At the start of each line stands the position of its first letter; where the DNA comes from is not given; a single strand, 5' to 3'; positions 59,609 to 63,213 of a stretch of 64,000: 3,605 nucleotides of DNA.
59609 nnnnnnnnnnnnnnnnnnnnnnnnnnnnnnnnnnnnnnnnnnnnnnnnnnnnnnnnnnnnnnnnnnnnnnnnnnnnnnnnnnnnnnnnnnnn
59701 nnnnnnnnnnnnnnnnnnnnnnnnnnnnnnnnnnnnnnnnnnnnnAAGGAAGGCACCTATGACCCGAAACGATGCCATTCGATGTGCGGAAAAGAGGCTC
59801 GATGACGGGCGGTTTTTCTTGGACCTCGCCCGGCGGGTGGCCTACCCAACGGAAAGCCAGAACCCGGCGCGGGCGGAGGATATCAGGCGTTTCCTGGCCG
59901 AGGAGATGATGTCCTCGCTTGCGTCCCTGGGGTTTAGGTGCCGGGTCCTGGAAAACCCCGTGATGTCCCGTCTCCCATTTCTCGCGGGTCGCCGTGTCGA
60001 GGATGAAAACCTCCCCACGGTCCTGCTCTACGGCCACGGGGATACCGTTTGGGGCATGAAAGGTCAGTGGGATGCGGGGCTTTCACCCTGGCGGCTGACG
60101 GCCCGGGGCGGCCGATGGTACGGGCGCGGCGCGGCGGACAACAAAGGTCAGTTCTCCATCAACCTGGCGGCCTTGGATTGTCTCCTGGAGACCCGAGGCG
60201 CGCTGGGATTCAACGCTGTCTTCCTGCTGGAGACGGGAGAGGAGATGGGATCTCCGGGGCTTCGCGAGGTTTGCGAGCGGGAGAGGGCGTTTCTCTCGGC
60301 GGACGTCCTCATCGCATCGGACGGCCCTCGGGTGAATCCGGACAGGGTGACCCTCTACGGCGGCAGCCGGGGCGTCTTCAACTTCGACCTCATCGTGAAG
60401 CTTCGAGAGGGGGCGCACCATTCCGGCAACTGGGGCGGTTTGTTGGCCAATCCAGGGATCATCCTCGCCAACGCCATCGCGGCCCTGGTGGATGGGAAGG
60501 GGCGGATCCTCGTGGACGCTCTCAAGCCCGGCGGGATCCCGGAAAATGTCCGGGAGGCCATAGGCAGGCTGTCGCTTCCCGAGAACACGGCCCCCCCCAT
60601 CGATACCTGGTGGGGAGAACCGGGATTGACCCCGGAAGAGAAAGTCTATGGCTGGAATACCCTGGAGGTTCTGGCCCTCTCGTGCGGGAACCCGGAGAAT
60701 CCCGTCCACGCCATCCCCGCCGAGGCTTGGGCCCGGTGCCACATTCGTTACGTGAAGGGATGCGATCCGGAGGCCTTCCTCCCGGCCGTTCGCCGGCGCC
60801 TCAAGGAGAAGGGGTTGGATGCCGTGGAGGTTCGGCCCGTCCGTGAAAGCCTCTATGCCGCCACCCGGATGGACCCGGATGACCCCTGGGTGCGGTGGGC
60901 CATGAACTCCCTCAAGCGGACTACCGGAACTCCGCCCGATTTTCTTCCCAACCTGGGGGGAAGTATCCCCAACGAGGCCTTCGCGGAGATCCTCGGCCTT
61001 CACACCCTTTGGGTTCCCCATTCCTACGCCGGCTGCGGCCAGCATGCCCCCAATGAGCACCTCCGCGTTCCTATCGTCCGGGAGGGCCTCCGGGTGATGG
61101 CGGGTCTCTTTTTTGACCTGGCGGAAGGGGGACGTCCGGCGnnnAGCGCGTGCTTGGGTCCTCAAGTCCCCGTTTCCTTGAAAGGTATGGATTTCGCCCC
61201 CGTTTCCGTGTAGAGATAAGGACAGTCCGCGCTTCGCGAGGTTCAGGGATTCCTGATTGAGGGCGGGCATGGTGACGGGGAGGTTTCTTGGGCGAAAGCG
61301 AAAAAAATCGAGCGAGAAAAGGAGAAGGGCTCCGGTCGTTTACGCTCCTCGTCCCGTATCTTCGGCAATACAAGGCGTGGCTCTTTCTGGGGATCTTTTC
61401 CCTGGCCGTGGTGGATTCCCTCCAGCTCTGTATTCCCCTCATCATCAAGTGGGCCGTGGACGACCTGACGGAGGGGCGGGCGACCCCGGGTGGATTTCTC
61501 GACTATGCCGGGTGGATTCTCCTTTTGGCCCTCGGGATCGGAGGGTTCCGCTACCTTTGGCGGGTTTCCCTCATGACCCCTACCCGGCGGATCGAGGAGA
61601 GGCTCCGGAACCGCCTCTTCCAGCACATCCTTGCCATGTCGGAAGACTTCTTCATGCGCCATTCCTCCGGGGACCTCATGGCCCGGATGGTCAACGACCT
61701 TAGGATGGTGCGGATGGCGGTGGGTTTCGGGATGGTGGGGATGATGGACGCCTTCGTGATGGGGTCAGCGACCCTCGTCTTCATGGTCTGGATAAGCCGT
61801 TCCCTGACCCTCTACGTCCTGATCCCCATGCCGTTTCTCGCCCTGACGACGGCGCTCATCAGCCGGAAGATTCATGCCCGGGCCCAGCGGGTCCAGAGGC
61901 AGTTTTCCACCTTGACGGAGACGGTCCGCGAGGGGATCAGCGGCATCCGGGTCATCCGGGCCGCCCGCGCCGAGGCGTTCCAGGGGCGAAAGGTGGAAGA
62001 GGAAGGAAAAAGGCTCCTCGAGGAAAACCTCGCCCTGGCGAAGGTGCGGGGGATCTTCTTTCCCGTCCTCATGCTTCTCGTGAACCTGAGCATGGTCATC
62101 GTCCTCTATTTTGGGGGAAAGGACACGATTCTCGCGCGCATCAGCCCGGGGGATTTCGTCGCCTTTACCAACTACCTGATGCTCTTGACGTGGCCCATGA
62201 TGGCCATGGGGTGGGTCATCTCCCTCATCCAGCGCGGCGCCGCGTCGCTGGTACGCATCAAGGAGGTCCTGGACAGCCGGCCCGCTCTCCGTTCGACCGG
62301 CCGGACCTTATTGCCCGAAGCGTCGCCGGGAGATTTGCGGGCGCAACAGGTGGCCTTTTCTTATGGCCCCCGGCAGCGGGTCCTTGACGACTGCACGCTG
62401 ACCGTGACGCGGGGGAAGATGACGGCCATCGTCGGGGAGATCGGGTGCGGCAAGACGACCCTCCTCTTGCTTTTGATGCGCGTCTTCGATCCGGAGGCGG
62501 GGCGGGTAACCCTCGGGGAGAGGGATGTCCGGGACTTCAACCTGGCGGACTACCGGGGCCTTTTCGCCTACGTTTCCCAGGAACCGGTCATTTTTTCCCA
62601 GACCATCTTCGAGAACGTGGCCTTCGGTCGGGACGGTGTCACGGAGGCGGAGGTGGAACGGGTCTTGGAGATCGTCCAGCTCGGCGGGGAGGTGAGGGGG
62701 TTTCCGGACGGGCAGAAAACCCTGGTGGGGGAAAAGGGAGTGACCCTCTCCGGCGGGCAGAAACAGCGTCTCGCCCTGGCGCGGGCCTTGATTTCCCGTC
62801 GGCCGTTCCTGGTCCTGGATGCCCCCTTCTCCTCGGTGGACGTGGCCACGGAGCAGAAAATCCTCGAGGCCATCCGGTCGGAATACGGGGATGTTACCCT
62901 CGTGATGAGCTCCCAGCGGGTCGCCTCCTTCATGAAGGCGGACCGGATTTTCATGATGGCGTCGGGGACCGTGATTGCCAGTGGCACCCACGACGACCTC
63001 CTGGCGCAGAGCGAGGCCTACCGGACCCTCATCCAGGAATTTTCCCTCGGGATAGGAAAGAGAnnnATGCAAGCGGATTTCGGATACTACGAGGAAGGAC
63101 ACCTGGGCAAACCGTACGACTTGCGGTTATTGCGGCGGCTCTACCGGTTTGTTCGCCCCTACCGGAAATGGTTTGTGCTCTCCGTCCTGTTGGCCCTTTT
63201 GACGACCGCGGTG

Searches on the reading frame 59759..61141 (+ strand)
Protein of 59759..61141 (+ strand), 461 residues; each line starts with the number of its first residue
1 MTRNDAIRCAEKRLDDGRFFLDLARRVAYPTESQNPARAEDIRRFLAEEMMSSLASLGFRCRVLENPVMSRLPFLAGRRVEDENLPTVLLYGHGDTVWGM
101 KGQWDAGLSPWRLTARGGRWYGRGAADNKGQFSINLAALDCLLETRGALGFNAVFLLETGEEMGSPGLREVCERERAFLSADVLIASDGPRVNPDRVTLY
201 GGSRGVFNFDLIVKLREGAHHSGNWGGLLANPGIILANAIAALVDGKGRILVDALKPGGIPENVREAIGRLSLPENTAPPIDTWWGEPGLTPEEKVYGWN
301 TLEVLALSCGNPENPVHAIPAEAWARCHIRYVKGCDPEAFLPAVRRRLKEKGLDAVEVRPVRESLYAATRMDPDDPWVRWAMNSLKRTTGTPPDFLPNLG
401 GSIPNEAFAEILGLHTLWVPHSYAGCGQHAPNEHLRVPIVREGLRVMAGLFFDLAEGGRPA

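Call 59: search_protein_families(library=pfam, proteins=[window:59759-61141:+], max_evalue=0.00001)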
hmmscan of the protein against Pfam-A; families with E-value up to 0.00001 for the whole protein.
window:59759-61141:+ (461 aa): 1 family
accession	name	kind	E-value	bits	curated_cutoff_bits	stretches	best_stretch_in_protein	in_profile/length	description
PF01546.33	Peptidase_M20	-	4.2e-21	76.2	24.6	1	89-450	1-203/206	Peptidase family M20/M25/M40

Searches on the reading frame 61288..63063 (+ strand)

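Call 59: search_protein_families(library=pfam, proteins=[window:61288-63063:+], max_evalue=0.00001)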
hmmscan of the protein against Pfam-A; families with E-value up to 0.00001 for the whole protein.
window:61288-63063:+ (592 aa): 2 families
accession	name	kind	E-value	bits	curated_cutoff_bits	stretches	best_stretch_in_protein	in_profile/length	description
PF00664.28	ABC_membrane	-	5e-40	138.3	28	1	32-304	1-274/274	ABC transporter transmembrane region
PF00005.33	ABC_tran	-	4e-28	99.1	25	1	366-514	1-136/137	ABC transporter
